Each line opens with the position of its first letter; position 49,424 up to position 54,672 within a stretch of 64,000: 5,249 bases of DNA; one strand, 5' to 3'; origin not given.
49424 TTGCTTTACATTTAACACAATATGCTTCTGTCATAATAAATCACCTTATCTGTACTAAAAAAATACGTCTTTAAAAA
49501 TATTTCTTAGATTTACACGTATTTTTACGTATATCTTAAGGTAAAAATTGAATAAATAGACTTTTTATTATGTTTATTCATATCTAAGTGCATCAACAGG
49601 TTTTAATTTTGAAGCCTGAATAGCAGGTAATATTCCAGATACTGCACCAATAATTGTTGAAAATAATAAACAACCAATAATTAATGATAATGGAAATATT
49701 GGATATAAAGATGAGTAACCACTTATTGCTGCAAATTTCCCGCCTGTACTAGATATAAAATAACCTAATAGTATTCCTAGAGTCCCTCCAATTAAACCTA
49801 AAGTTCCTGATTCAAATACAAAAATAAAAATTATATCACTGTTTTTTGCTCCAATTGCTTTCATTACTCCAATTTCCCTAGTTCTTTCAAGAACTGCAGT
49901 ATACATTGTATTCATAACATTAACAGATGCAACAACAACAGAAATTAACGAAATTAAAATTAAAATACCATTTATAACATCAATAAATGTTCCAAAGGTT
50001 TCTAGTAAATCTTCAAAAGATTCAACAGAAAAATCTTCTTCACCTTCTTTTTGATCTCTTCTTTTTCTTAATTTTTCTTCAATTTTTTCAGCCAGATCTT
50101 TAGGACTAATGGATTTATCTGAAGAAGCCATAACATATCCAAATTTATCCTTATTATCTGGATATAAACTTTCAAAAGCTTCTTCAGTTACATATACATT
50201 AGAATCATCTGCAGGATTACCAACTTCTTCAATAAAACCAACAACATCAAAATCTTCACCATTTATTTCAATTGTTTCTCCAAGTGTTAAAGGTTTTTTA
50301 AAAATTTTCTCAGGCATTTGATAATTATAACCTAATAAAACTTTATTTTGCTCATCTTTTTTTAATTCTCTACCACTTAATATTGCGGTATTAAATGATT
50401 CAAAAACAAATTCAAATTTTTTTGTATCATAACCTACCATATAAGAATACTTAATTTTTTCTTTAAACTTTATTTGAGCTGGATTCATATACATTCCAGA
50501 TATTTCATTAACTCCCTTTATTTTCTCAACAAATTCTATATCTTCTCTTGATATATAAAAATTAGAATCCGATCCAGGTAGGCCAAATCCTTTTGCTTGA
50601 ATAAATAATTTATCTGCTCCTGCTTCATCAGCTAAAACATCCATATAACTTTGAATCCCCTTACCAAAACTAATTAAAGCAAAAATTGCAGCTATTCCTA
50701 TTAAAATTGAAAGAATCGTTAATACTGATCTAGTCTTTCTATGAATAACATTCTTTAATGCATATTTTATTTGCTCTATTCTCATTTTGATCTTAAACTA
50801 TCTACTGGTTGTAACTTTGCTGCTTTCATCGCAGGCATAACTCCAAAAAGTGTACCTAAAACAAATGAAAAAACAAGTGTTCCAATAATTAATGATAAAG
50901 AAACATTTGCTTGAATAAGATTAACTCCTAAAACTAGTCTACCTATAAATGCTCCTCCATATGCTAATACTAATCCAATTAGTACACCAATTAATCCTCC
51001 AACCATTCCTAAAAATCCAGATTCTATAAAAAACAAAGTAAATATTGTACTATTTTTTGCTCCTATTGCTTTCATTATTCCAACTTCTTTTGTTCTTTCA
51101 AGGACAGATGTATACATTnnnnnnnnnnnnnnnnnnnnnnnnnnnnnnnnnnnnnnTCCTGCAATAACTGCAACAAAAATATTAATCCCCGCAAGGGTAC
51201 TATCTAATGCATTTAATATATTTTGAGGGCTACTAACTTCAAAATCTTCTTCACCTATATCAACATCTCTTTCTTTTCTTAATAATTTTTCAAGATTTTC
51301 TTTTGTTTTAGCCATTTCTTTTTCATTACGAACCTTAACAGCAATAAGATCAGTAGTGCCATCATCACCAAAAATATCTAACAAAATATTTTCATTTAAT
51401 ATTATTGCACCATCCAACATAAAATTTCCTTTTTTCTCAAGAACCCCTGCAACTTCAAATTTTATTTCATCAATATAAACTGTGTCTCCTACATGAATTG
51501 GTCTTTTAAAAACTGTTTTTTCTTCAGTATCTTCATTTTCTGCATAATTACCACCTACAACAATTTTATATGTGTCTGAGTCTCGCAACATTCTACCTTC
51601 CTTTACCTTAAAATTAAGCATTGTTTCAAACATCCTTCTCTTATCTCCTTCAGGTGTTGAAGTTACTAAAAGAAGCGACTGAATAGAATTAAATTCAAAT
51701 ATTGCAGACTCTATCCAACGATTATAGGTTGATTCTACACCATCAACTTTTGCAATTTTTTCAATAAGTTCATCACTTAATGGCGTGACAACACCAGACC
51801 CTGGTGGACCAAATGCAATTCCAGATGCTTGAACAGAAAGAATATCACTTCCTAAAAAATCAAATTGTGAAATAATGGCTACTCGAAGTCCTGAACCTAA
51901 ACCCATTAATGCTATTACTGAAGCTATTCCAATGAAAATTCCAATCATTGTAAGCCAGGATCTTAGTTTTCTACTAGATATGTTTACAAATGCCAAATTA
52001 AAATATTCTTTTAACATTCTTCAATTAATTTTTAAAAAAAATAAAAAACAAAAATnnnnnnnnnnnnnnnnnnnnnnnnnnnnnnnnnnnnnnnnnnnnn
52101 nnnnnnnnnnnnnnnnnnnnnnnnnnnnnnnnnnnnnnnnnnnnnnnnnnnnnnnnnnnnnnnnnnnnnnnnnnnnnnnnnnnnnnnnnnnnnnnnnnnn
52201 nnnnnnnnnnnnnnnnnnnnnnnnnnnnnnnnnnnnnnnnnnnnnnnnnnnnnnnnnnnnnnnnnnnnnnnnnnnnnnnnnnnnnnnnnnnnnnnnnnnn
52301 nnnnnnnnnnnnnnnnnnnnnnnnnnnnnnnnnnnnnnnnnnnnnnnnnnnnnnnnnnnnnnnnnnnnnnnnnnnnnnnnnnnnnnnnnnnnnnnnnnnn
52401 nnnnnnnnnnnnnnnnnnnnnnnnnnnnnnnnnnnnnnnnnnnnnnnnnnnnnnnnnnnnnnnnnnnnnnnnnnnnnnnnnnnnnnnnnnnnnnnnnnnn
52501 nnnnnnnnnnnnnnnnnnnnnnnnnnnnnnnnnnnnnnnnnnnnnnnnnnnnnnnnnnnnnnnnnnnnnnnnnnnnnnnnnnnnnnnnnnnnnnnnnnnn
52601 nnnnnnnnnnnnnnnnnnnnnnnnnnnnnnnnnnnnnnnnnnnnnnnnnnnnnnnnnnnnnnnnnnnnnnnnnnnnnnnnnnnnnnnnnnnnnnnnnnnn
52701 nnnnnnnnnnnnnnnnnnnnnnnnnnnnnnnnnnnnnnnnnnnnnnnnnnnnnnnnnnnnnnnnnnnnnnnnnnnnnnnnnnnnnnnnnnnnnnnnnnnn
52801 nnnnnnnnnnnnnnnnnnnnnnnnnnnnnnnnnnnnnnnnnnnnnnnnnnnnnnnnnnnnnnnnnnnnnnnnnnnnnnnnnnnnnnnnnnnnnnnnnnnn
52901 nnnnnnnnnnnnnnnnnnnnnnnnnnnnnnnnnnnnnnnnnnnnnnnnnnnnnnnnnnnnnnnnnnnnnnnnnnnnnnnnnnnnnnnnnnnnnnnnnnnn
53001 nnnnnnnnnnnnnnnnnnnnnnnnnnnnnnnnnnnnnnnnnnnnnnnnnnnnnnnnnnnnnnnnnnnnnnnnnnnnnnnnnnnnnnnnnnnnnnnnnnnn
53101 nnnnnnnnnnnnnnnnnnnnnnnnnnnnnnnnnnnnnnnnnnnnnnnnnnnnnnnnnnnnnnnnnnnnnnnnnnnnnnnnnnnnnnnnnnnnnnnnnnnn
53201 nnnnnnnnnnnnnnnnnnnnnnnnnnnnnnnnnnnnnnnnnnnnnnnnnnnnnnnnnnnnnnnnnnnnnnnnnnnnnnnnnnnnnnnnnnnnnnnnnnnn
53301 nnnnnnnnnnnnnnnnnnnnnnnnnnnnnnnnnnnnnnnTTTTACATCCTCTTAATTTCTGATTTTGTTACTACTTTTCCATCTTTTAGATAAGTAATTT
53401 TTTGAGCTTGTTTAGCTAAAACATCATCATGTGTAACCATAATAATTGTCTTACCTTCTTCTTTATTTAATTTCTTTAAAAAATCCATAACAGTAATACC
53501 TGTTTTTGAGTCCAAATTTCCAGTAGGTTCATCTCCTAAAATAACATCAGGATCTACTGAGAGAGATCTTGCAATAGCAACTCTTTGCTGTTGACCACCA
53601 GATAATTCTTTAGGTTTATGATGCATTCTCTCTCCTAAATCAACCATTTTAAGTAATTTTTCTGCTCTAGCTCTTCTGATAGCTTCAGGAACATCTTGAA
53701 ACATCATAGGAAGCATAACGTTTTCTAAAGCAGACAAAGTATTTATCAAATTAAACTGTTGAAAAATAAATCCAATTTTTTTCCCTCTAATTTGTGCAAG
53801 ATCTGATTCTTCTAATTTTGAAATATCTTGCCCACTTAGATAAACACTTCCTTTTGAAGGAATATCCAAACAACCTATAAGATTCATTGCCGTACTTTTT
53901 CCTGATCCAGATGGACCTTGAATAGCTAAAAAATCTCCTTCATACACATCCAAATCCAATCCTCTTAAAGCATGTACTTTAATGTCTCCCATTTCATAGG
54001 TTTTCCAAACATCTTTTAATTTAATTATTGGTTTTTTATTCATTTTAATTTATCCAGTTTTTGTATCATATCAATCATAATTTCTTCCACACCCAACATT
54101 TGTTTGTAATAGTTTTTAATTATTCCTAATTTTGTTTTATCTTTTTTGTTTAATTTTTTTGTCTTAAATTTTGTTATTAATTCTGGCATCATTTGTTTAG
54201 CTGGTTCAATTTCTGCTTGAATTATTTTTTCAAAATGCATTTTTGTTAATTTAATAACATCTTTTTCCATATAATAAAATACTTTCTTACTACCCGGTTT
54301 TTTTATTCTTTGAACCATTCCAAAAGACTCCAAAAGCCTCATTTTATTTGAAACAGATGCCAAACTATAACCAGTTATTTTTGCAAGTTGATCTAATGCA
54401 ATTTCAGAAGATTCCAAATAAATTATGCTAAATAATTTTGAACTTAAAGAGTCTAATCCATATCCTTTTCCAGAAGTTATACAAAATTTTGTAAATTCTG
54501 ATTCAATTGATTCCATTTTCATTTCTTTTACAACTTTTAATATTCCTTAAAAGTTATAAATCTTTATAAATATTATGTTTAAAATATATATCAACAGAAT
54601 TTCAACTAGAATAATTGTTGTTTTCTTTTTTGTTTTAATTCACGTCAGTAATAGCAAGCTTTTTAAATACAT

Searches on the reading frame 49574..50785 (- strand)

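Call 24: search_protein_families(library=pfam, proteins=[window:49574-50785:-], max_evalue=0.001)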
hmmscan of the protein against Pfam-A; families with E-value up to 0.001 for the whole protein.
window:49574-50785:- (403 aa): 2 families
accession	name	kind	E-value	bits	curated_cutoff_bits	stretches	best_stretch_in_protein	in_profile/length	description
PF12704.14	MacB_PCD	-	5.8e-21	76.2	27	1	20-237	1-206/207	MacB-like periplasmic core domain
PF02687.27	FtsX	-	1.5e-20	73.9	25.5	1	276-396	1-120/120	FtsX-like permease C-terminal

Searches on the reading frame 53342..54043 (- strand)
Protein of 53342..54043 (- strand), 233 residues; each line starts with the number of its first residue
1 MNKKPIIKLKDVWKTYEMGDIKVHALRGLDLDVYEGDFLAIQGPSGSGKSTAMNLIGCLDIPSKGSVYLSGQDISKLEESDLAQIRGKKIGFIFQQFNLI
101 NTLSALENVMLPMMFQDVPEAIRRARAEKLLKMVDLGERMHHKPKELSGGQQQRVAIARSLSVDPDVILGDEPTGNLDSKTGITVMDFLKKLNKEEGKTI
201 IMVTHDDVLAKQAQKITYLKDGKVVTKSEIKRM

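Call 24: search_protein_families(library=pfam, proteins=[window:53342-54043:-], max_evalue=0.001)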
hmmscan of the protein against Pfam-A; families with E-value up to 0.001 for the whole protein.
window:53342-54043:- (233 aa): 3 families
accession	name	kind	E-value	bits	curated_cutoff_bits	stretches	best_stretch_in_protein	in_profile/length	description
PF00005.33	ABC_tran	-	2.1e-31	109.8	25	1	26-174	1-136/137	ABC transporter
PF02463.25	SMC_N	-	0.00015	21.7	40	0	38-218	26-210/220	RecF/RecN/SMC N terminal domain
PF13304.12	AAA_21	-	0.00035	21.2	27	0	147-209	238-302/304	AAA domain, putative AbiEii toxin, Type IV TA system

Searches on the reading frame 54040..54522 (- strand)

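Call 23: search_protein_families(library=pfam, proteins=[window:54040-54522:-], max_evalue=0.001)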
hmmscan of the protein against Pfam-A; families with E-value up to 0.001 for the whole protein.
window:54040-54522:- (160 aa): 1 family
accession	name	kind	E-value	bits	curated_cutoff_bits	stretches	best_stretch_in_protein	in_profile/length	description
PF01475.25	FUR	-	0.00051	20.6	23.1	1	35-118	24-110/121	Ferric uptake regulator family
